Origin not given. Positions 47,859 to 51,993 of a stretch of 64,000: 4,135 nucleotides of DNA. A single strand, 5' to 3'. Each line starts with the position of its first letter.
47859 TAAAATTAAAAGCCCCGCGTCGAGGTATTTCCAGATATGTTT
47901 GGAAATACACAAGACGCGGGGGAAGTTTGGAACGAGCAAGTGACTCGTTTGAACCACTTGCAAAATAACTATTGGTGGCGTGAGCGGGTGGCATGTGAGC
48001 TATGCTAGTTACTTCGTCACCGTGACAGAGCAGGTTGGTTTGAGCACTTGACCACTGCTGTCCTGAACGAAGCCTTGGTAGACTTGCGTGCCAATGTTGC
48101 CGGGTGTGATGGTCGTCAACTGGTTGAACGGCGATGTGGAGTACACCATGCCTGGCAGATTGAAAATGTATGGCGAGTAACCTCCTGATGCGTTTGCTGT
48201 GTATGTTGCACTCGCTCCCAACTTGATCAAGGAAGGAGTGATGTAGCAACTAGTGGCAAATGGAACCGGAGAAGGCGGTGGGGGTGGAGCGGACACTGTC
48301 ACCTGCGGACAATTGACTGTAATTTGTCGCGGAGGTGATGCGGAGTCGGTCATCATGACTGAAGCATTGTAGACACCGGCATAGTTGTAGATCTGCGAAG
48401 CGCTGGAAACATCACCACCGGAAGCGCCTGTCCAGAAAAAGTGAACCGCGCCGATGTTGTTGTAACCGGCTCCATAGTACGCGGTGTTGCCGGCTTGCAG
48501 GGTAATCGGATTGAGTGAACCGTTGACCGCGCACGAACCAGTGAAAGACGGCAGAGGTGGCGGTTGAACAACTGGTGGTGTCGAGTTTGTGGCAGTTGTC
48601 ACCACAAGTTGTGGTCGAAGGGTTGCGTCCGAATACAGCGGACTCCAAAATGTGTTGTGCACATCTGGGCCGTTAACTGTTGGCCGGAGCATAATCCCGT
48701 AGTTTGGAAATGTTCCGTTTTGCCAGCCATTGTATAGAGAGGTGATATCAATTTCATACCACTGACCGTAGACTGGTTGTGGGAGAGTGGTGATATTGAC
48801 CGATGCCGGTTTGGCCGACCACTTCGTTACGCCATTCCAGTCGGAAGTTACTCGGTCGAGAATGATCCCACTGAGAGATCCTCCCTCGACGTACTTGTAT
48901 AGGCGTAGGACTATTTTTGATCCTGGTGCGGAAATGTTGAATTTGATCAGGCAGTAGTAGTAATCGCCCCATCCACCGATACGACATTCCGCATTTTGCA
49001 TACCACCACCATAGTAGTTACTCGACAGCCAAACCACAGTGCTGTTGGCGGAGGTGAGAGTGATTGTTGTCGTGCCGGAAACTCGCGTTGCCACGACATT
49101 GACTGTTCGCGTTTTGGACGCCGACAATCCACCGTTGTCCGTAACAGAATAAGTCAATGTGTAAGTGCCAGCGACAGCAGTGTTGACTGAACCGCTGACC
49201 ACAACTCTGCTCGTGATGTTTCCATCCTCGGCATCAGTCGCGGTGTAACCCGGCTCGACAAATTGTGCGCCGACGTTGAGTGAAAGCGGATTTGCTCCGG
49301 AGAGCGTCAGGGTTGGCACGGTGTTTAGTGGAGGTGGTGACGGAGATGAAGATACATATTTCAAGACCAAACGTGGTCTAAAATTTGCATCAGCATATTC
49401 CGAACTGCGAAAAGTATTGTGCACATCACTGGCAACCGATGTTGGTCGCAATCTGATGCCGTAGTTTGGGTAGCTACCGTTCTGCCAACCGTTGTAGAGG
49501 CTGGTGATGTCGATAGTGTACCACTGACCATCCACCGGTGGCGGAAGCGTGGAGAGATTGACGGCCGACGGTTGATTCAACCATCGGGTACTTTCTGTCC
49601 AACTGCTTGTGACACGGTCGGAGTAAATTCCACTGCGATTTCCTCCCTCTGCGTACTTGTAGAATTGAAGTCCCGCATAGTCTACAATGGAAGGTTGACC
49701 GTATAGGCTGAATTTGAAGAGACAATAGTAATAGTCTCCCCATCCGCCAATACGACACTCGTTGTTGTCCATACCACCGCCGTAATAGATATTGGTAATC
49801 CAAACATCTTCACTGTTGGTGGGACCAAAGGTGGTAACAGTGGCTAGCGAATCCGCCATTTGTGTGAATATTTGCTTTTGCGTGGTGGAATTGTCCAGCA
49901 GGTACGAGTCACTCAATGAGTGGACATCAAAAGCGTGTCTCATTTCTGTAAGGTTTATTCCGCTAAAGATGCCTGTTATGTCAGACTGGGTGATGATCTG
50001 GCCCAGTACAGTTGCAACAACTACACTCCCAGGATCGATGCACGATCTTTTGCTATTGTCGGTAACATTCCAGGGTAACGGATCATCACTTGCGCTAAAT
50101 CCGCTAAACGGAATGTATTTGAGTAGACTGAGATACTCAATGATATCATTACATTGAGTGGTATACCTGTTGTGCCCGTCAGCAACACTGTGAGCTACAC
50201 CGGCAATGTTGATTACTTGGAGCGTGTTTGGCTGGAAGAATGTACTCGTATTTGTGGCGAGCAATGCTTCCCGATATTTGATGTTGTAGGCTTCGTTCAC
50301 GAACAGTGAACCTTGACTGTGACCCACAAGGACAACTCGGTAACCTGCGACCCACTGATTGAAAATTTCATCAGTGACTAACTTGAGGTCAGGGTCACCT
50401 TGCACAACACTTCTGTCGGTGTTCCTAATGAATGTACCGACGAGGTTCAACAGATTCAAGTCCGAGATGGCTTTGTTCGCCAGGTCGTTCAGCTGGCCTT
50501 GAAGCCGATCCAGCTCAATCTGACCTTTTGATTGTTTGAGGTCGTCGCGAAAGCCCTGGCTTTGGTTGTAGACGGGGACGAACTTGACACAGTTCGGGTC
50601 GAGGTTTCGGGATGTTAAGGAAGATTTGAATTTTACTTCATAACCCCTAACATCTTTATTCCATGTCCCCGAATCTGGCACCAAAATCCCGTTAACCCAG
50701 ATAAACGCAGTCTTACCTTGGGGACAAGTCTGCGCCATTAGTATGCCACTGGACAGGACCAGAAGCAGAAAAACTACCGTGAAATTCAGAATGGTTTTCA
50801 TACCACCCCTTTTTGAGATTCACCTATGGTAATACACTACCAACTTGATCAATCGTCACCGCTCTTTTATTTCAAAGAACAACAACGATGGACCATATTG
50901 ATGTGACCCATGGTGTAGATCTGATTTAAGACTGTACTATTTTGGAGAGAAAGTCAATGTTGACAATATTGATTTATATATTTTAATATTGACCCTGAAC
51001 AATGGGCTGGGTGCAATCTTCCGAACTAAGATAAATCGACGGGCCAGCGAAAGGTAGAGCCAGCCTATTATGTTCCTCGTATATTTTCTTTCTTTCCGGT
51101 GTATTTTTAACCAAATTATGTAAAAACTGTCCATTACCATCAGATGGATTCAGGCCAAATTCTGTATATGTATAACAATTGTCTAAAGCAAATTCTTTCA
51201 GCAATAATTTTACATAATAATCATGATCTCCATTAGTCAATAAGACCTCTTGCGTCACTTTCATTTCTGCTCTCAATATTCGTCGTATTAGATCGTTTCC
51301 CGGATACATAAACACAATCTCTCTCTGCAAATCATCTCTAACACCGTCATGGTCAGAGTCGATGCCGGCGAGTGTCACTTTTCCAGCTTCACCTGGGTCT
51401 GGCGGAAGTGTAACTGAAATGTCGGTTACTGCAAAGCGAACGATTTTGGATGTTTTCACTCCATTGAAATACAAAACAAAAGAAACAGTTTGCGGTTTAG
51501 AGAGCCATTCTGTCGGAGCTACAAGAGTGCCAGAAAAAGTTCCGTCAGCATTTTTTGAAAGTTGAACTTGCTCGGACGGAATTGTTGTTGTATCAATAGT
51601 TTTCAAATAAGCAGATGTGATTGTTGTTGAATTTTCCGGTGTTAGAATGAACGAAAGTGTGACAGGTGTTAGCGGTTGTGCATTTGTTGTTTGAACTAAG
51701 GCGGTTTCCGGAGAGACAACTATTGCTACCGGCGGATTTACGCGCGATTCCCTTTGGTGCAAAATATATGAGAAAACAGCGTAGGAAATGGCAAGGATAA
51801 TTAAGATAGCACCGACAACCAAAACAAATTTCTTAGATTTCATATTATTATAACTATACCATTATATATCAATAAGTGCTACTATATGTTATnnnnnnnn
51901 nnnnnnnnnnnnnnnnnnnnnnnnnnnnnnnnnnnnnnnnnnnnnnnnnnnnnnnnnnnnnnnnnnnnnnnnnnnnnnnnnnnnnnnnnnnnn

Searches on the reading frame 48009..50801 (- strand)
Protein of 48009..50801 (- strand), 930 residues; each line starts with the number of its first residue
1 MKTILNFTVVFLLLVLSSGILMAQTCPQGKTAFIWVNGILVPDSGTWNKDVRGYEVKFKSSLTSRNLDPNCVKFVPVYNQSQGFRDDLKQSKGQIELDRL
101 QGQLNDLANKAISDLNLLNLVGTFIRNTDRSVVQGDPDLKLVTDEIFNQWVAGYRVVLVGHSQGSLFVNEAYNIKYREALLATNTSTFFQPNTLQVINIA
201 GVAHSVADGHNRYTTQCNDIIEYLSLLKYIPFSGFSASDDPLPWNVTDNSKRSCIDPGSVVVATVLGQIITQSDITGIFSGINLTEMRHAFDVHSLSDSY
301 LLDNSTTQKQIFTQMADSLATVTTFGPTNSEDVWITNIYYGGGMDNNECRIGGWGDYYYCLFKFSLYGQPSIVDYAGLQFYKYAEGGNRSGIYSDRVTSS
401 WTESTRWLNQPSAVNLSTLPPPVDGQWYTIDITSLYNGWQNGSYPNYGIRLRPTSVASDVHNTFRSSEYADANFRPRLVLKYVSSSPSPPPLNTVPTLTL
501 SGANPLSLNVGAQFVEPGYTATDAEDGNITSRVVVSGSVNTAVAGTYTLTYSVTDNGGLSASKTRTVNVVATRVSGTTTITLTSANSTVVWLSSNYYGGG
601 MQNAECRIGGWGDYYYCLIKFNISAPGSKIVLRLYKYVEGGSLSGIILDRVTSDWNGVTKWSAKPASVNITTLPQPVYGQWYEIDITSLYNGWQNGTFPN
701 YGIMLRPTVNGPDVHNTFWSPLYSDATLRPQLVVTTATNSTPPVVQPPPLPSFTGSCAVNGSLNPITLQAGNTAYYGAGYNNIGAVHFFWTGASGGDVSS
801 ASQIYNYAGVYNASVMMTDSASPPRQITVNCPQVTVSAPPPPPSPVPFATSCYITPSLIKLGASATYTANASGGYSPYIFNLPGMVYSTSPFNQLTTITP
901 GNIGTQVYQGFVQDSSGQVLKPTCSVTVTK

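Call 9: search_protein_families(library=pfam, proteins=[window:48009-50801:-], max_evalue=0.01)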
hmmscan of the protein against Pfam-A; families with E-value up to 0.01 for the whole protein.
window:48009-50801:- (930 aa): 4 families
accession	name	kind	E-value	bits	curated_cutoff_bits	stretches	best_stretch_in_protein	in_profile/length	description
PF16403.11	Bact_surface_Ig-like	-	2e-24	85.8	27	1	498-569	1-71/71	Bacterial surface protein, Ig-like domain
PF24517.2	CBM96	-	1.9e-18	67.3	26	2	361-481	43-163/164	Carbohydrate-binding module family 96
PF06848.17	Disaggr_repeat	-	3.9e-07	30.4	33.9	0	424-478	124-177/179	Disaggregatase related repeat domain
PF00688.24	TGFb_propeptide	-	0.0031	17.6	25.8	0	425-456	181-212/242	TGF-beta propeptide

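Call 14: find_encoding_contigs(protein=window:48009-50801:-, flank=10000, max_places=6)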
Protein window:48009-50801:- (930 aa): 4 contigs read that carry it; 3 places shown.
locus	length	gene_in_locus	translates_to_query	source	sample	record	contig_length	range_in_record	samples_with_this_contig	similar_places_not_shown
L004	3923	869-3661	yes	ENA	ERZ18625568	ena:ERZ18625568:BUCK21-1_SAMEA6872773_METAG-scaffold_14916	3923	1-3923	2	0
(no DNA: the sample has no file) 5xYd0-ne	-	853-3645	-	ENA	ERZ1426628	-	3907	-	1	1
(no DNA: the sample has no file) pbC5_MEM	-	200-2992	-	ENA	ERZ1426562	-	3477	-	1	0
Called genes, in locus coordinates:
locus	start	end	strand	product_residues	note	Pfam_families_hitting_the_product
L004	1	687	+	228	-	?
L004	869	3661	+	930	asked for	PF06848:Disaggr_repeat (faint), PF24517:CBM96, PF16403:Bact_surface_Ig-like, PF24517:CBM96 (weak)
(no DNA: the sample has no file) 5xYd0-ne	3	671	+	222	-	?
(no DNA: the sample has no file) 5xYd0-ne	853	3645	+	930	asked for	PF06848:Disaggr_repeat (faint), PF24517:CBM96, PF16403:Bact_surface_Ig-like, PF24517:CBM96 (weak)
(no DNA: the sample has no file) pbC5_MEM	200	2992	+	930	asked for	PF06848:Disaggr_repeat (faint), PF24517:CBM96, PF16403:Bact_surface_Ig-like, PF24517:CBM96 (weak)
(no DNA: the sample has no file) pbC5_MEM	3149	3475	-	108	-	?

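Call 89: search_protein_families(library=ncbifam, proteins=[window:48009-50801:-], max_evalue=0.01)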
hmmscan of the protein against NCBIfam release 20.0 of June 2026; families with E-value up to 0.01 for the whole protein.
window:48009-50801:- (930 aa): 1 family
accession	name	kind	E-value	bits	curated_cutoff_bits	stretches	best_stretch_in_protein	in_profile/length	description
NF033679.1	DNRLRE_dom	domain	2.1e-35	122.2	34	2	357-480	30-163/164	DNRLRE domain-containing protein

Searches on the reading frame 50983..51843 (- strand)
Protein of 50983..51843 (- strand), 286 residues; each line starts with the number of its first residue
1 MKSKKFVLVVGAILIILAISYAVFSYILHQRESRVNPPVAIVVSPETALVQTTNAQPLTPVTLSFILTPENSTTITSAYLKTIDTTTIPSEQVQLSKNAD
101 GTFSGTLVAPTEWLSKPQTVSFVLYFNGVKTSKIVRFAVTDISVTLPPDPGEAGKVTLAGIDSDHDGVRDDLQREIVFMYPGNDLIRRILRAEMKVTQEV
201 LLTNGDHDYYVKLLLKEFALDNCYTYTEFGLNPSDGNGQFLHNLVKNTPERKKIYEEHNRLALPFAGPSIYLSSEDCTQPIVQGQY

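Call 9: search_protein_families(library=pfam, proteins=[window:50983-51843:-], max_evalue=0.01)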
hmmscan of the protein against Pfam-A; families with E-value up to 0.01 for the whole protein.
window:50983-51843:- (286 aa): 0 families

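Call 88: search_solved_structures(query=window:50983-51843:-, max_evalue=1)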
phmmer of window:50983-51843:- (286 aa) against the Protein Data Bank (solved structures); distinct sequences matched with E-value up to 1: 0.

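Call 89: search_protein_families(library=ncbifam, proteins=[window:50983-51843:-], max_evalue=0.01)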
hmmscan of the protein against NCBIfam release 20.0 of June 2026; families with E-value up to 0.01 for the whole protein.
window:50983-51843:- (286 aa): 0 families
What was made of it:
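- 50983..51843 (-): Conserved partner gene, 286 aa, with an N-terminal membrane anchor and a ~150-aa conserved C-terminal domain. It lies just upstream of B's promoter on the same strand. Gene A has no such neighbour. No Pfam, NCBIfam or PDB match (calls 9, 88, 89).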
